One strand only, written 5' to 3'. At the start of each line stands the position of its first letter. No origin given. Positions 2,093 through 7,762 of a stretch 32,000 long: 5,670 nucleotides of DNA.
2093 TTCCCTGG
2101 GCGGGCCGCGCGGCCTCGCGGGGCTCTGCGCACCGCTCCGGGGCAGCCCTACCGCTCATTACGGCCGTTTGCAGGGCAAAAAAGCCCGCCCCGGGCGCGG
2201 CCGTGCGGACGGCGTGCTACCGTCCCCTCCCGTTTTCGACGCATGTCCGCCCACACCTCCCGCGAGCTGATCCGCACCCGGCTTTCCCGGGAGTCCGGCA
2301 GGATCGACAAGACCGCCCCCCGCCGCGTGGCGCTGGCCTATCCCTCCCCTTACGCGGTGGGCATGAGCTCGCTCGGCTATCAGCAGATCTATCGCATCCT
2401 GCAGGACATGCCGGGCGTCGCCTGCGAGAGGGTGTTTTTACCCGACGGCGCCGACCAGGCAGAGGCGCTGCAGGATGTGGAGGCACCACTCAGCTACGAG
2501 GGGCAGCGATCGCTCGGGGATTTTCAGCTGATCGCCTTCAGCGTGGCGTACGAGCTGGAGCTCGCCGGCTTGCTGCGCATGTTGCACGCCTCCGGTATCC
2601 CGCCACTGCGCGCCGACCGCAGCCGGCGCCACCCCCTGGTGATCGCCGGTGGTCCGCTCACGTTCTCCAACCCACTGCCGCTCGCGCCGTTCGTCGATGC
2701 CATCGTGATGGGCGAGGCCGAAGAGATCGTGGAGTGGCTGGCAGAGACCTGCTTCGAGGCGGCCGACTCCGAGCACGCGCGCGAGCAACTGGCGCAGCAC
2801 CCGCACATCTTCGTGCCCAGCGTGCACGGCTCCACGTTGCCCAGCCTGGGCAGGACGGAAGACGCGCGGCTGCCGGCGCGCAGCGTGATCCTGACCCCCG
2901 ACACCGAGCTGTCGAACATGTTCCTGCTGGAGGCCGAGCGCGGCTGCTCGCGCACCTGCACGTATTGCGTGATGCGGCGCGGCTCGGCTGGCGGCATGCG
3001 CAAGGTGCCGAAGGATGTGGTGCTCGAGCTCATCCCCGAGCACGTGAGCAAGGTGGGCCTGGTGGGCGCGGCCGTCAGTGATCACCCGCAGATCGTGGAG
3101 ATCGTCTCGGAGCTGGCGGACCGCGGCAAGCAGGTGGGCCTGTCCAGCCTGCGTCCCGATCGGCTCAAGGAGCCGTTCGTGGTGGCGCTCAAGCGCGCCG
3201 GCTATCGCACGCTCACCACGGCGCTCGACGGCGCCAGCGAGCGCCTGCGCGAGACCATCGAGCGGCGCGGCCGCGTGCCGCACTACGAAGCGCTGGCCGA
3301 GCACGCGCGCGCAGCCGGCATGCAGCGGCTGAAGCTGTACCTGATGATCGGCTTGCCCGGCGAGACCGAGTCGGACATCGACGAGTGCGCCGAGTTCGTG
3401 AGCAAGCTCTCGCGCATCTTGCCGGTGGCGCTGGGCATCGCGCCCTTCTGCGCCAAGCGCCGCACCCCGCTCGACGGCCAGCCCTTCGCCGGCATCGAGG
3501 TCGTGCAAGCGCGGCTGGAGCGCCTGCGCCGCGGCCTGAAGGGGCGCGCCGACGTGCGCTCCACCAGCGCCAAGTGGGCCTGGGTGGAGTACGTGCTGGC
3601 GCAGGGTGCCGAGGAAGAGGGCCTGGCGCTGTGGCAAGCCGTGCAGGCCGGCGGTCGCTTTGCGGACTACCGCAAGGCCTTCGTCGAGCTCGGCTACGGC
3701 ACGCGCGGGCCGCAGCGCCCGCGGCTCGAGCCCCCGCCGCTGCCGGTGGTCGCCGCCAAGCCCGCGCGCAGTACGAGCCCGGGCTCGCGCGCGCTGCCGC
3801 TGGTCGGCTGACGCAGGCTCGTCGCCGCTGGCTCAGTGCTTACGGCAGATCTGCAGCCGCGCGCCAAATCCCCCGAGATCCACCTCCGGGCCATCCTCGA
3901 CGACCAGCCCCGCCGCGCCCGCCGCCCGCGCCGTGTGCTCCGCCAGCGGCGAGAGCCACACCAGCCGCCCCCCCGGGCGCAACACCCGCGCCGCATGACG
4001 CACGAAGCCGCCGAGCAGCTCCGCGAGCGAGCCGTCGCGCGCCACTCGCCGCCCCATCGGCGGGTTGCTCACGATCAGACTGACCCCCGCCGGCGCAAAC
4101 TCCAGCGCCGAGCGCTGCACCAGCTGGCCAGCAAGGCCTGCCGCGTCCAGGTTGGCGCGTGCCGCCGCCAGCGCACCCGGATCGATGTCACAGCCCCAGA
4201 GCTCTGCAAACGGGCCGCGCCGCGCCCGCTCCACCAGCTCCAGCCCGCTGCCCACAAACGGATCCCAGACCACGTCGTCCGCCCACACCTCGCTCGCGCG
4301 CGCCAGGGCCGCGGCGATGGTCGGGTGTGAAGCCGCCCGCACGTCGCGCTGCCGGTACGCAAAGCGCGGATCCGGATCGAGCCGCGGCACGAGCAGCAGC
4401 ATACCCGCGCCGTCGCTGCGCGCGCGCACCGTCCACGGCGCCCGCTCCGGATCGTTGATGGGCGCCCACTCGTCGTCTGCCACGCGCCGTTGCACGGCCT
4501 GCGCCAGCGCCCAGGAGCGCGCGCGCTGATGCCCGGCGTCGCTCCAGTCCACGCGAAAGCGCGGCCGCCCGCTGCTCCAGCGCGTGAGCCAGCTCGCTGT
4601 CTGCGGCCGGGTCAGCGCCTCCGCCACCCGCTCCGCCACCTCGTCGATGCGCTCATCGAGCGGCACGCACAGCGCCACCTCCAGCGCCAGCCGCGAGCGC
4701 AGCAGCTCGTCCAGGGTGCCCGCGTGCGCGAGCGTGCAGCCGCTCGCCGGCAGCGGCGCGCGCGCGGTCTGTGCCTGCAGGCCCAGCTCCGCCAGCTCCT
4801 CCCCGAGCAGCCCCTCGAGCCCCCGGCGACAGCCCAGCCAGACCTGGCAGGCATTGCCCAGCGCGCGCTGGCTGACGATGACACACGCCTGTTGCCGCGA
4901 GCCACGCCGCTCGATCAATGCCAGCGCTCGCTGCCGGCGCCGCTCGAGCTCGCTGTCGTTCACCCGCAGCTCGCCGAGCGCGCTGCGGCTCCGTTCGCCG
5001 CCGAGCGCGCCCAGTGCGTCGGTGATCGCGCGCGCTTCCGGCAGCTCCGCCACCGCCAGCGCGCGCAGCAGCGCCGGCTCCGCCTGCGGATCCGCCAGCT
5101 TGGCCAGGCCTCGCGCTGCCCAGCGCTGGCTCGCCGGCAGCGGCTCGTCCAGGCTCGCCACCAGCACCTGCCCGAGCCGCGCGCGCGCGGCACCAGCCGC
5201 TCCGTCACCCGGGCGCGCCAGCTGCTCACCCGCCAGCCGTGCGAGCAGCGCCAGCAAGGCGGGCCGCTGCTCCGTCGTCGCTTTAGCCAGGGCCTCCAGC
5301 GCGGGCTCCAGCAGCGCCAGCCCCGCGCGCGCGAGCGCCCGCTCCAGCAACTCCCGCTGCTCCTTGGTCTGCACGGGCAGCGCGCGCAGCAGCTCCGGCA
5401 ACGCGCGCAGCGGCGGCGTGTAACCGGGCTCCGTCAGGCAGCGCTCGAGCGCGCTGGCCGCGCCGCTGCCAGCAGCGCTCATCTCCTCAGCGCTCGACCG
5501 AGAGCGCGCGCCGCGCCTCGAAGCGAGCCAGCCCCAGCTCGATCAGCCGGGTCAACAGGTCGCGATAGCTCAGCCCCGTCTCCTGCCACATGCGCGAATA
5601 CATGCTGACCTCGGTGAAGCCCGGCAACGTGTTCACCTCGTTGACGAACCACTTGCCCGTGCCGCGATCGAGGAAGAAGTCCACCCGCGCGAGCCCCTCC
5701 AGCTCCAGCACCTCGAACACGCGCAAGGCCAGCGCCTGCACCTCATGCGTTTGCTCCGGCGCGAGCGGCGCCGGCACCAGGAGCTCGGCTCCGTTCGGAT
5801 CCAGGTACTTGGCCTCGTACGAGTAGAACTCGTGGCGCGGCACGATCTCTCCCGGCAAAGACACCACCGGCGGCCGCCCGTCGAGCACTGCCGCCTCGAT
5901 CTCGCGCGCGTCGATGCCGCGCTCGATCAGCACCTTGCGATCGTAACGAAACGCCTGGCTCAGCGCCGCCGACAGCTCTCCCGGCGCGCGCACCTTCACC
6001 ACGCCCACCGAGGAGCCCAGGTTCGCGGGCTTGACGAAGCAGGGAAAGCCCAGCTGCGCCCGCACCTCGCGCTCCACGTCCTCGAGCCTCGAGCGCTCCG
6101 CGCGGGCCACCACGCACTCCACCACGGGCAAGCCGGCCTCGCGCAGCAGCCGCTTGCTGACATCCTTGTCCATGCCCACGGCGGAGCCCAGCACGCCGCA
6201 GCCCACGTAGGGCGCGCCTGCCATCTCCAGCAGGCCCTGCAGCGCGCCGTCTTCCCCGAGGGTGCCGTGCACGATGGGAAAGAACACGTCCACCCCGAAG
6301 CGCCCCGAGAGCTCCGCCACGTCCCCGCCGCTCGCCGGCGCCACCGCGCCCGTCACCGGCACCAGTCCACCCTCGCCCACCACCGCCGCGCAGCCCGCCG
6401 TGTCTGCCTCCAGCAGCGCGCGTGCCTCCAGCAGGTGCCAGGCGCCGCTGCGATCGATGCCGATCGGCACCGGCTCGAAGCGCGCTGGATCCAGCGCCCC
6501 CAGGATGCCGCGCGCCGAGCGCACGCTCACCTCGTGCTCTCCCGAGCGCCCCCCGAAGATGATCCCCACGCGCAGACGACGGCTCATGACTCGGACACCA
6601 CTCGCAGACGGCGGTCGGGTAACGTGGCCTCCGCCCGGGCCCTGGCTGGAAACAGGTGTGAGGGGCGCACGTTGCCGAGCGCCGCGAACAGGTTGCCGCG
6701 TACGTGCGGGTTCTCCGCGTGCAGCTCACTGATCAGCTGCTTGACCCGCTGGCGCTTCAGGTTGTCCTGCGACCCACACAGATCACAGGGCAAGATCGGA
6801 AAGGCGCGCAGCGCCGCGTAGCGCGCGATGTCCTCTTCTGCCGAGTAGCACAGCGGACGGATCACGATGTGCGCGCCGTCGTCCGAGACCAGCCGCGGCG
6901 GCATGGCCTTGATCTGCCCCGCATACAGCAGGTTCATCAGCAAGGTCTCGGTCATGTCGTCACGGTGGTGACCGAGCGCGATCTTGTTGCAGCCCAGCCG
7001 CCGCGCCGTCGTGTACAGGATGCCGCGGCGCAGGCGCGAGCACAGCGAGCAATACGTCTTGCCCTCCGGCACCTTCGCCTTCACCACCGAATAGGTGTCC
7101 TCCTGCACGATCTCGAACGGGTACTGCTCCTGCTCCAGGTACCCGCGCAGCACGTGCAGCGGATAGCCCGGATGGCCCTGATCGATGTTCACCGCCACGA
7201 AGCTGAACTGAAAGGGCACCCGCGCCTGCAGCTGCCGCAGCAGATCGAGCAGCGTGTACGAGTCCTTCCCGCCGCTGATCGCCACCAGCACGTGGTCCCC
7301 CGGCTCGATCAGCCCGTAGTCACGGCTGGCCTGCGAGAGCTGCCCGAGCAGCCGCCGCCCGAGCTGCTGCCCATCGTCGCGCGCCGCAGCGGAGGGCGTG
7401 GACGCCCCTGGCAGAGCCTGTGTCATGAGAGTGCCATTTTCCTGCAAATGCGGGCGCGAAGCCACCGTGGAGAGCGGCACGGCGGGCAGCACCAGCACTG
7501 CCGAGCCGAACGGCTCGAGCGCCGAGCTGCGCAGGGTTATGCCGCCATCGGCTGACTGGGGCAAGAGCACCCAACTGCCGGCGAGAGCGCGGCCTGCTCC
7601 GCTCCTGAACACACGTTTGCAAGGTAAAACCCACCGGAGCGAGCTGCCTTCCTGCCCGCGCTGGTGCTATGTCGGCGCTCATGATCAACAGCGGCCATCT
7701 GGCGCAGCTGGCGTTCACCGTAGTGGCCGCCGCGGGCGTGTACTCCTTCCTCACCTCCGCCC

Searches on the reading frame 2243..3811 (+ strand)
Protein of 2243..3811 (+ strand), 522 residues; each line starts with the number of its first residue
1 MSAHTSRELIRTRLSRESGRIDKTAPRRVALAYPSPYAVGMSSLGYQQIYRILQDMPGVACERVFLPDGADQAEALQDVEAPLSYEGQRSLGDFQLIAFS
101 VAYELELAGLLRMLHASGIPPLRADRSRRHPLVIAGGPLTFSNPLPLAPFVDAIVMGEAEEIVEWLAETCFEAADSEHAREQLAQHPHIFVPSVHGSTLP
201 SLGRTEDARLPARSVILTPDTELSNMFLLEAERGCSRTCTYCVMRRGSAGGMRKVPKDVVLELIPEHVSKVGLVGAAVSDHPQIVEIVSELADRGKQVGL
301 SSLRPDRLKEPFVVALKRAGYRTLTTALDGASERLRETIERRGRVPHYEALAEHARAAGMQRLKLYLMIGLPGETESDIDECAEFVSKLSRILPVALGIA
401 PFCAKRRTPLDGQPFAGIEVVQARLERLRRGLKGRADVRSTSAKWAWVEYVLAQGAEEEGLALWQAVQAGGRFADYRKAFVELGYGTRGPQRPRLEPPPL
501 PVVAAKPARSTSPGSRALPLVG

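Call 8: search_protein_families(library=pfam, proteins=[window:2243-3811:+], max_evalue=0.001)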
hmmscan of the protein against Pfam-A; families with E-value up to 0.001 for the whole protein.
window:2243-3811:+ (522 aa): 3 families
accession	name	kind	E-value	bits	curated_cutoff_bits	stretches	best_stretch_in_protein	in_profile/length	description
PF19864.5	Radical_SAM_N2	-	3.4e-38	130.9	29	1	45-192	1-151/151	Radical SAM proteins, N-terminal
PF04055.27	Radical_SAM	-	7.7e-19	68.9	29.5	1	233-386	5-166/166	Radical SAM superfamily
PF02310.24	B12-binding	-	2.1e-05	24.8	32.1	1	93-164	51-118/121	B12 binding domain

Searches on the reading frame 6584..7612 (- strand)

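Call 8: search_protein_families(library=pfam, proteins=[window:6584-7612:-], max_evalue=0.001)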
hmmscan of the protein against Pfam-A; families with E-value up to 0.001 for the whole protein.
window:6584-7612:- (342 aa): 1 family
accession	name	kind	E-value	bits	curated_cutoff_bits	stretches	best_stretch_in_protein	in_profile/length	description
PF01171.26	ATP_bind_3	-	3.4e-14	53.4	27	1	107-269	1-159/182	PP-loop family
